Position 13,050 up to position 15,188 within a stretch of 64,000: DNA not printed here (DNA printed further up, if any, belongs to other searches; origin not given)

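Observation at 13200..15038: Solitary Upf1-like SF1 helicase with an unrecognised N-terminal domain: candidate single-gene nucleic-acid defence protein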

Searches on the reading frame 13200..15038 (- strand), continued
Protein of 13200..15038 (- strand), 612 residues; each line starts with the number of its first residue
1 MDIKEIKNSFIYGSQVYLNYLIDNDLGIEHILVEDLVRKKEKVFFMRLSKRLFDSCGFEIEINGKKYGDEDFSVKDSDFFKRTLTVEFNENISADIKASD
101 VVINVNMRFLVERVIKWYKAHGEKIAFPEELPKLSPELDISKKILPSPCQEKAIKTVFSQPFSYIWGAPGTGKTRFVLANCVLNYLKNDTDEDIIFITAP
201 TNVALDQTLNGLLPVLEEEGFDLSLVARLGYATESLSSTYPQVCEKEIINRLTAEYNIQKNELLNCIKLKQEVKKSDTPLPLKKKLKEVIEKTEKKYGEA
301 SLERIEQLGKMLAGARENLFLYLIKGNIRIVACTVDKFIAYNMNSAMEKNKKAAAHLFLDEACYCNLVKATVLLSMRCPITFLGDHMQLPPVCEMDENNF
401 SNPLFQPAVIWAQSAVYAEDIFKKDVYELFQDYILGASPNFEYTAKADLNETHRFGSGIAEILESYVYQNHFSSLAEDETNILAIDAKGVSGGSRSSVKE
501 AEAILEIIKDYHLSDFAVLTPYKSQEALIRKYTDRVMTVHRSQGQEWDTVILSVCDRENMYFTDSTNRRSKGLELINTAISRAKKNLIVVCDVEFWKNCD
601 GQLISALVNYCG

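Call 13: find_encoding_contigs(protein=P0014, flank=10000, max_places=2)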
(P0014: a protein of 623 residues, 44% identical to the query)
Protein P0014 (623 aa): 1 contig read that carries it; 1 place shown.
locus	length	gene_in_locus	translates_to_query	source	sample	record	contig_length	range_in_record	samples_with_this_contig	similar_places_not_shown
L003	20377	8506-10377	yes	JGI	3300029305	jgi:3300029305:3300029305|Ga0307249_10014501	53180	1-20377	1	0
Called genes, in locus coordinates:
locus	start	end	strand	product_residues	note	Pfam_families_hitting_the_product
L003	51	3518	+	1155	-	PF22842:Pel9A-like_beta_helix, PF03422:CBM_6, PF18099:CBM_35_2 (weak)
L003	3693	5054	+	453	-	PF07690:MFS_1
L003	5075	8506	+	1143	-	PF02811:PHP, PF07733:DNA_pol3_alpha, PF17657:DNA_pol3_finger, PF14579:HHH_6, PF01336:tRNA_anti-codon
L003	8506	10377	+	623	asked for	PF13086:AAA_11, PF13245:AAA_19 (faint), PF13604:AAA_30 (faint), PF13087:AAA_12, PF01443:Viral_helicase1 (weak), PF13538:UvrD_C_2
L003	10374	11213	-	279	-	PF07833:Cu_amine_oxidN1, PF07486:Hydrolase_2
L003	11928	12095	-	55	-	-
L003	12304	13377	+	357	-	PF12844:HTH_19 (faint), PF13560:HTH_31 (weak), PF01381:HTH_3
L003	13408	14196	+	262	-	-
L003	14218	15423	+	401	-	-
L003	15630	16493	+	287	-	PF01381:HTH_3 (weak), PF13151:DUF3990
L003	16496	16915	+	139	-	-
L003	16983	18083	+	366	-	PF08867:FRG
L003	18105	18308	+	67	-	-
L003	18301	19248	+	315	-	PF08443:RimK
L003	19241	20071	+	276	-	-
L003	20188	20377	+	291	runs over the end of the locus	PF14253:AbiH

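Call 14: find_encoding_contigs(protein=P0008, flank=10000, max_places=2)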
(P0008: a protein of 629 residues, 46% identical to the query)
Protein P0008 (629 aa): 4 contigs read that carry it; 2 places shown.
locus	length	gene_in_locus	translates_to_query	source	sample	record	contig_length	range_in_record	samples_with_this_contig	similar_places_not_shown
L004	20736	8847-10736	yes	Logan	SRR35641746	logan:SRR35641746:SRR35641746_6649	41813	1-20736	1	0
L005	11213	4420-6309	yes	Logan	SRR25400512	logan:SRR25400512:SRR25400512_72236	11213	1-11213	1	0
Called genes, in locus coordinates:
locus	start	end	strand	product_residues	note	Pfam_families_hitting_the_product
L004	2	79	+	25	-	?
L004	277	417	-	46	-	-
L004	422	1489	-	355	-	PF02653:BPD_transp_2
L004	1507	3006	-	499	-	PF02463:SMC_N (faint), PF00005:ABC_tran, PF13304:AAA_21 (faint), PF00005:ABC_tran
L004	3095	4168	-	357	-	PF00532:Peripla_BP_1 (faint), PF13377:Peripla_BP_3 (faint), PF13407:Peripla_BP_4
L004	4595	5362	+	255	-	PF23023:Anti-Pycsar_Apyc1 (weak), PF12706:Lactamase_B_2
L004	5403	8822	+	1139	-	PF02811:PHP, PF07733:DNA_pol3_alpha, PF17657:DNA_pol3_finger, PF14579:HHH_6, PF01336:tRNA_anti-codon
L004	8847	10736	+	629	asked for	PF13086:AAA_11, PF13245:AAA_19 (weak), PF13087:AAA_12, PF01443:Viral_helicase1 (weak), PF13538:UvrD_C_2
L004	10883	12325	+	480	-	PF00072:Response_reg, PF12833:HTH_18, PF00165:HTH_AraC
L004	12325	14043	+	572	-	PF06580:His_kinase, PF02518:HATPase_c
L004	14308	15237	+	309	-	PF00528:BPD_transp_1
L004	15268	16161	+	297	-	PF00528:BPD_transp_1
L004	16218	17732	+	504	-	PF12010:DUF3502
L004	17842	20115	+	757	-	-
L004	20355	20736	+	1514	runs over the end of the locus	PF00395:SLH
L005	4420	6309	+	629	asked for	PF13086:AAA_11, PF13245:AAA_19 (weak), PF13087:AAA_12, PF01443:Viral_helicase1 (weak), PF13538:UvrD_C_2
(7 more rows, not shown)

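Call 15: find_encoding_contigs(protein=P0010, flank=10000, max_places=2)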
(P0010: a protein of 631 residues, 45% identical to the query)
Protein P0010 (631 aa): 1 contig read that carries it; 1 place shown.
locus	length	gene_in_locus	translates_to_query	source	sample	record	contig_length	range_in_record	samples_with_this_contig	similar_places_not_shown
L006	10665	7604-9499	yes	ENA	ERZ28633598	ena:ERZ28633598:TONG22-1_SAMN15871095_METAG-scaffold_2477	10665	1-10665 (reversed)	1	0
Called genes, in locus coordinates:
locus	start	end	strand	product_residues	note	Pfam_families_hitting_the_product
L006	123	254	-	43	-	-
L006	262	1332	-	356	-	PF02653:BPD_transp_2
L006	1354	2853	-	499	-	PF00005:ABC_tran, PF13304:AAA_21 (faint), PF00005:ABC_tran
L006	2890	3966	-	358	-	PF13407:Peripla_BP_4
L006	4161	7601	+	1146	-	PF02811:PHP, PF07733:DNA_pol3_alpha, PF17657:DNA_pol3_finger, PF14579:HHH_6, PF01336:tRNA_anti-codon (weak)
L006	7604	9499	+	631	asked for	PF13086:AAA_11, PF13245:AAA_19 (faint), PF13087:AAA_12, PF01443:Viral_helicase1 (weak), PF13538:UvrD_C_2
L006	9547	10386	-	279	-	PF07833:Cu_amine_oxidN1, PF07486:Hydrolase_2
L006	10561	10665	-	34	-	?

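Call 22: find_encoding_contigs(protein=P0024, flank=8000, max_places=1)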
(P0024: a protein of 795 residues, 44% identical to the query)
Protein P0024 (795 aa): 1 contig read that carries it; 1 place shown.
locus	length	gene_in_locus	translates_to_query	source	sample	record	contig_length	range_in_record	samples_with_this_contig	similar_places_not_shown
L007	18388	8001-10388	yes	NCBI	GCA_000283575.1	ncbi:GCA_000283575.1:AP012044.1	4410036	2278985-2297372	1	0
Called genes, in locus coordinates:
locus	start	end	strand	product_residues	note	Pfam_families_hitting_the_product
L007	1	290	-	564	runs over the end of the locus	-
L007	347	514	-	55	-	-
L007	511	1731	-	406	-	PF11300:DUF3102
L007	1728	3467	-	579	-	PF14284:PcfJ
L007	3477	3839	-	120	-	-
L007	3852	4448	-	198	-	-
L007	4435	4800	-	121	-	-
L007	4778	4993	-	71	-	-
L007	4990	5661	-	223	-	PF06725:3D (weak)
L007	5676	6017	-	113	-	-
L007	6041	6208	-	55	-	-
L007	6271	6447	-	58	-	-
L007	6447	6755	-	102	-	PF12844:HTH_19 (weak), PF13560:HTH_31, PF01381:HTH_3, PF13443:HTH_26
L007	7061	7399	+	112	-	PF10711:DUF2513 (faint)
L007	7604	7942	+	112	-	-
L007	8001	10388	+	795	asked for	PF13086:AAA_11, PF13604:AAA_30 (faint), PF13245:AAA_19 (weak), PF13087:AAA_12, PF13538:UvrD_C_2 (faint)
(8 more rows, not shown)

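Call 23: find_encoding_contigs(protein=P0066, flank=8000, max_places=1)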
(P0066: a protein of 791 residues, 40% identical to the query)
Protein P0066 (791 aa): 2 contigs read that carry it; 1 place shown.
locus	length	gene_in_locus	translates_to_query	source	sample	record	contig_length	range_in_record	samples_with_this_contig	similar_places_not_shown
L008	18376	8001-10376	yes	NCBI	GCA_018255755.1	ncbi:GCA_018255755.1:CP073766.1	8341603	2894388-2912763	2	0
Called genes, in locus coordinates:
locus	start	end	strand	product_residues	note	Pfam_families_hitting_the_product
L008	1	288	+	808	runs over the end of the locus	PF13620:CarboxypepD_reg, PF13715:CarbopepD_reg_2, PF00593:TonB_dep_Rec_b-barrel, PF14905:OMP_b-brl_3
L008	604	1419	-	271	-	PF00561:Abhydrolase_1, PF12146:Hydrolase_4 (weak), PF12697:Abhydrolase_6, PF03096:Ndr (weak)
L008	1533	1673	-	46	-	-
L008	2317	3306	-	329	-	-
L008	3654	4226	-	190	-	PF12306:PixA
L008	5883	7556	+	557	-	PF10592:AIPR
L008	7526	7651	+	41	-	-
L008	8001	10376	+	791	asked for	PF01443:Viral_helicase1 (faint), PF13086:AAA_11, PF13245:AAA_19 (faint), PF13604:AAA_30 (faint), PF13538:UvrD_C_2 (faint), PF13087:AAA_12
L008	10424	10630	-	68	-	-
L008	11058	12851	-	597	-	-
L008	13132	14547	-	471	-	PF02321:OEP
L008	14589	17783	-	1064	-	PF00873:ACR_tran, PF03176:MMPL, PF02355:SecD_SecF_C (weak)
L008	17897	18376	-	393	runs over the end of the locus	PF25919:BSH_CusB (faint), PF00364:Biotin_lipoyl (faint), PF25917:BSH_RND, PF25876:HH_MFP_RND, PF25885:HH_EMRA (weak), PF25944:Beta-barrel_RND, PF25967:RND-MFP_C, PF25989:YknX_C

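Call 24: find_encoding_contigs(protein=P0088, flank=8000, max_places=2)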
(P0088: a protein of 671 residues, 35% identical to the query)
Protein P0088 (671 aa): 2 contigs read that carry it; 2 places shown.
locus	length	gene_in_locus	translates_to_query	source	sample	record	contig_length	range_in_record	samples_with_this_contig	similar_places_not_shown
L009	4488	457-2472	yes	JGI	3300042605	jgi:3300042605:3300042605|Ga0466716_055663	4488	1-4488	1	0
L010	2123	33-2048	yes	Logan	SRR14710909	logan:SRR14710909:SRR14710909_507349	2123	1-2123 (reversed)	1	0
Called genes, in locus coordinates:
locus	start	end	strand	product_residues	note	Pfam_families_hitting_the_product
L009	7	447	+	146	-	-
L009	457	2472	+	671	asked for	PF13086:AAA_11, PF13604:AAA_30 (faint), PF01443:Viral_helicase1 (faint), PF13245:AAA_19, PF13087:AAA_12, PF13538:UvrD_C_2 (weak)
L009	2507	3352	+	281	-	PF12710:HAD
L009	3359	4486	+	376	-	?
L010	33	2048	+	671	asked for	PF13086:AAA_11, PF13604:AAA_30 (faint), PF01443:Viral_helicase1 (faint), PF13245:AAA_19, PF13087:AAA_12, PF13538:UvrD_C_2 (weak)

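Call 25: find_encoding_contigs(protein=P0009, flank=8000, max_places=3)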
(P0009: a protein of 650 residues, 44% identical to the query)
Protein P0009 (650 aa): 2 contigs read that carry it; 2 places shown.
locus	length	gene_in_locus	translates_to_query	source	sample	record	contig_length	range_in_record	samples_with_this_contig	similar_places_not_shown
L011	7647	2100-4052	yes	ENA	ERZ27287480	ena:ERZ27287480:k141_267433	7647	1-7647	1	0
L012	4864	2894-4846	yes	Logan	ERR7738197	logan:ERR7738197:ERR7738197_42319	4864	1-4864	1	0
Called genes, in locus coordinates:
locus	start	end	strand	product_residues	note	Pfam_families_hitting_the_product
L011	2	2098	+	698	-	?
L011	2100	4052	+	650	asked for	PF04851:ResIII (faint), PF13361:UvrD_C (faint), PF13086:AAA_11, PF13245:AAA_19 (faint), PF13604:AAA_30 (faint), PF13087:AAA_12, PF01443:Viral_helicase1 (weak), PF13538:UvrD_C_2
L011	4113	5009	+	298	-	PF00892:EamA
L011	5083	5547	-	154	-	PF06908:YpsA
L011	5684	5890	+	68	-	PF01381:HTH_3, PF12844:HTH_19, PF13560:HTH_31 (weak)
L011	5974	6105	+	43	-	-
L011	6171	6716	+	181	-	PF00149:Metallophos, PF12850:Metallophos_2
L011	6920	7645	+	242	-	?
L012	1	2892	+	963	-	?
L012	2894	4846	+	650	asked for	PF04851:ResIII (faint), PF13361:UvrD_C (faint), PF13086:AAA_11, PF13245:AAA_19 (faint), PF13604:AAA_30 (faint), PF13087:AAA_12, PF01443:Viral_helicase1 (weak), PF13538:UvrD_C_2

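Call 26: find_related_loci(query=A1, collection=genome_contigs, flank=8000)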
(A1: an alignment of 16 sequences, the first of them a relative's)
Query A1 (612 aa) in genome_contigs; peptide patterns used: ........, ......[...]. (x = any residue, [..] = any of these).
599 stretches matched a pattern (row limit reached: there are more); 108 encode a relative of the query (tblastn E <= 1e-3); the best 80 are kept; 80 distinct loci.
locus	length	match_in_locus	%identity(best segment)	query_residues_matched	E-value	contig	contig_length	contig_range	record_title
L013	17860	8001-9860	34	5-608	1e-105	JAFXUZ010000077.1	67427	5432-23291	MAG: Clostridia bacterium isolate RGIG6770 Sheep_Rumen-3__c1177606, whole genome shotgun sequence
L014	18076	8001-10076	34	5-609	4e-103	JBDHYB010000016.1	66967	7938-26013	MAG: Chitinophagales bacterium isolate AS-MICRO-OLR.239 NODE_1055_length_66967_cov_6.710858, whole genome shotgun sequen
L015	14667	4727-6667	32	4-608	7e-97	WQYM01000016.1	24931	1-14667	MAG: Bacillota bacterium isolate Emb289P3bin92 Ga0123356_10001593, whole genome shotgun sequence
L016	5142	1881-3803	33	3-608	2e-91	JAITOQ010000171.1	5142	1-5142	MAG: Clostridiales bacterium isolate Po218_bin63 k119_80545, whole genome shotgun sequence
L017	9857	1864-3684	33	89-609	6e-88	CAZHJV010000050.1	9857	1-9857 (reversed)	MAG TPA_asm: uncultured Methanomassiliicoccales archaeon isolate binchicken_co323_313 genome assembly, contig: NODE_7815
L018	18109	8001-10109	31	1-612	2e-86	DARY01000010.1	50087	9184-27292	MAG TPA_asm: Candidatus Methanomethylophilus sp. UBA78 UBA78_contig_56261, whole genome shotgun sequence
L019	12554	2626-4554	31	9-608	6e-79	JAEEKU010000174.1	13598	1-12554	MAG: Methanomassiliicoccaceae archaeon isolate Tb.RUG.20 k141_11596750_flag=1_multi=7.0000_len=13598, whole genome shotg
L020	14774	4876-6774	29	46-608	2e-76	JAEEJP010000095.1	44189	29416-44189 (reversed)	MAG: Methanomassiliicoccaceae archaeon isolate Tb.RUG.172 k141_9962967_flag=1_multi=10.0000_len=44189, whole genome shot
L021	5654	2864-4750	31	46-608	1e-75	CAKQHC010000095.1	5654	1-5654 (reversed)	MAG: uncultured Methanomassiliicoccales archaeon isolate REFINED_METABAT215_TOP10_CONTIGS_1500_ASSEMBLY_K77_MERGED__Hadz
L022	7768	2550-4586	29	11-609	3e-75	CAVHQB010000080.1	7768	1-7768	Lachnospiraceae bacterium isolate G02630-L1_cleanbin_000022 genome assembly, contig: Spades_G02630-L1_contig_4810, whole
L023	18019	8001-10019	28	11-609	5e-74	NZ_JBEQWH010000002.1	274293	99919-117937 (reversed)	Candidatus Methanoprimaticola sp. MG2 NODE_2_length_274293_cov_188.055, whole genome shotgun sequence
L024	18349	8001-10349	44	1-609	1e-73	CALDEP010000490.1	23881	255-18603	MAG: uncultured Aureispira sp. isolate B3_Bin_Bin_96_1 genome assembly, contig: c_000000466120, whole genome shotgun seq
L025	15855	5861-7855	29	18-608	3e-74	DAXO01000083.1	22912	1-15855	MAG TPA_asm: Methanomassiliicoccaceae archaeon UBA480 UBA480_contig_3054, whole genome shotgun sequence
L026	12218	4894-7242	44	1-609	3e-73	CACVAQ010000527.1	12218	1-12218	MAG: uncultured Aureispira sp. isolate HLG_WM_MAG_10 genome assembly, contig: NODE_871_length_12218_cov_53.329005, whole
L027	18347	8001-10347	44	1-608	3e-71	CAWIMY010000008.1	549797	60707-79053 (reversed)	MAG: uncultured Saprospiraceae bacterium isolate MFD03250.bin.1.19 genome assembly, contig: contig_5030, whole genome sh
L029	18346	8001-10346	44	1-609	8e-71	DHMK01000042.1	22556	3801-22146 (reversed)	MAG TPA_asm: Clostridiales bacterium UBA4644 UBA4644_contig_13105, whole genome shotgun sequence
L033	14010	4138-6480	41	5-608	3e-68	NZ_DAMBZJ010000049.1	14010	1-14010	MAG: Oscillibacter sp. isolate CTOTU49456 NODE_355_length_14010_cov_3.354425, whole genome shotgun sequence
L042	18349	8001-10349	38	4-610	2e-65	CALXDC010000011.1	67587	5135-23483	MAG: uncultured Oscillospiraceae bacterium isolate BRZ_NE__bin20 genome assembly, contig: BRZ_NE__NODE_663_length_67587_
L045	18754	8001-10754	43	1-608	3e-65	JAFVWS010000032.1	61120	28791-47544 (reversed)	MAG: Clostridia bacterium isolate RGIG5464 Sheep_Colon-5__c577777, whole genome shotgun sequence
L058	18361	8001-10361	40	1-608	8e-61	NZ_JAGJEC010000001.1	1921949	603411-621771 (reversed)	Maribacter sp. MMG018 assembly_contig_1, whole genome shotgun sequence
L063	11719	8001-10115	39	70-608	2e-59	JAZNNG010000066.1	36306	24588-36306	MAG: Eubacteriales bacterium isolate T1900044657_TS20190123.MAGScoT_cleanbin_000041 SGB_1488_k141_2687444, whole genome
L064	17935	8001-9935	40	46-609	5e-59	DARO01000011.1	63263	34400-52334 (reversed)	MAG TPA_asm: Methanomassiliicoccaceae archaeon UBA71 UBA71_contig_152, whole genome shotgun sequence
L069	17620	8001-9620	28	10-608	2e-57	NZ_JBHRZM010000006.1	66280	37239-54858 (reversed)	Helicobacter equorum strain CCUG 52199 GCM70012184_9, whole genome shotgun sequence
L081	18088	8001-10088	37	1-609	4e-55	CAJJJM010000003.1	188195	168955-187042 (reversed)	MAG TPA_asm: uncultured Methanomassiliicoccaceae bacterium isolate ERR321628-bin.21 genome assembly, contig: NODE_20_len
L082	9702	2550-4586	37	11-609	1e-54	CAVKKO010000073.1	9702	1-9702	Bacteroidaceae bacterium isolate H07689-L1_cleanbin_000044 genome assembly, contig: Spades_H07689-L1_contig_3695, whole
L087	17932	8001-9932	37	46-608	1e-53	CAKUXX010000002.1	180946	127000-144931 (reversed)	MAG: uncultured Methanomassiliicoccales archaeon isolate REFINED_METABAT215_TOP10_CONTIGS_1500_ASSEMBLY_K77_MERGED__Hadz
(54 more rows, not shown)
